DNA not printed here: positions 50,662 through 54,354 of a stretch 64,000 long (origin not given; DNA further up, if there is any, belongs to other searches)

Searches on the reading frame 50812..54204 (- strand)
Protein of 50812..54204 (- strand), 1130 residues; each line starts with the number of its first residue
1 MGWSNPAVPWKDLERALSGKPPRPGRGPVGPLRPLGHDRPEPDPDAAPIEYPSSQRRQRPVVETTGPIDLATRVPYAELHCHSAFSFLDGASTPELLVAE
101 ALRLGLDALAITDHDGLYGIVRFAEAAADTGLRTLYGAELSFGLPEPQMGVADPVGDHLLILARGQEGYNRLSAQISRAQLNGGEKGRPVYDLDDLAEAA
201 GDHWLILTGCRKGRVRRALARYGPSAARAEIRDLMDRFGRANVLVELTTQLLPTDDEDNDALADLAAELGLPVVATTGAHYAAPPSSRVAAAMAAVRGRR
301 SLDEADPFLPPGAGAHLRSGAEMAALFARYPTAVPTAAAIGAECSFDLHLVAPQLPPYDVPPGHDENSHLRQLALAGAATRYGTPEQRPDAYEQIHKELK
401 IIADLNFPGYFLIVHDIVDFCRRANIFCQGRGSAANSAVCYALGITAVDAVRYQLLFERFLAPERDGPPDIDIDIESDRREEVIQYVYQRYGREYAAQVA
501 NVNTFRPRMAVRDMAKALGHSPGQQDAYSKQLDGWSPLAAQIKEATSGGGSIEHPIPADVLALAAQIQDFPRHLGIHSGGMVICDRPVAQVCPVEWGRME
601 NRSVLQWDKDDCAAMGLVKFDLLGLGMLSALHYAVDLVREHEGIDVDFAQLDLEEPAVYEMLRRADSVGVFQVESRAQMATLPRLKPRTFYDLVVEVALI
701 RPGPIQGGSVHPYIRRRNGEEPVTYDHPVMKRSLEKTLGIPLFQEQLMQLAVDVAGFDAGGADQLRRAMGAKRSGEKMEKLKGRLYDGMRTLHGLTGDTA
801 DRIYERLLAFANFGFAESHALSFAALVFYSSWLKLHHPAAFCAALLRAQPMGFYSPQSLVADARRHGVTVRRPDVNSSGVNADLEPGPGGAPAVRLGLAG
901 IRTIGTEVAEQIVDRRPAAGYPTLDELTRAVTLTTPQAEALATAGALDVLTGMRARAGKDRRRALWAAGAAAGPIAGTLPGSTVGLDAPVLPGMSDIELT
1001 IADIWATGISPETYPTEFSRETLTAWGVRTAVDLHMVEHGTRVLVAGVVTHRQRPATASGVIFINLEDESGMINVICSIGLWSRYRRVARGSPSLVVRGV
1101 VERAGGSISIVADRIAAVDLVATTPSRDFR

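Call 73: search_protein_families(library=pfam, proteins=[window:50812-54204:-], max_evalue=0.00001)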
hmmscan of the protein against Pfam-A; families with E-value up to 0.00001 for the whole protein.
window:50812-54204:- (1130 aa): 5 families
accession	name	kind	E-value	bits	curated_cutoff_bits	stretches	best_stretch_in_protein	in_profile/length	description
PF07733.18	DNA_pol3_alpha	-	5e-83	279.1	23.9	1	369-624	2-260/260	Bacterial DNA polymerase III alpha NTPase domain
PF17657.6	DNA_pol3_finger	-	8.9e-58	194.7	22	1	627-790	1-163/166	Bacterial DNA polymerase III alpha subunit finger domain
PF02811.25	PHP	-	1e-31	110.9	26.4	1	78-249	1-163/164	PHP domain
PF14579.12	HHH_6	-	2e-17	63.6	25.6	1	867-956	1-89/90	Helix-hairpin-helix motif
PF01336.31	tRNA_anti-codon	-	1.7e-07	31.5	27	1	1043-1115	1-72/75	OB-fold nucleic acid binding domain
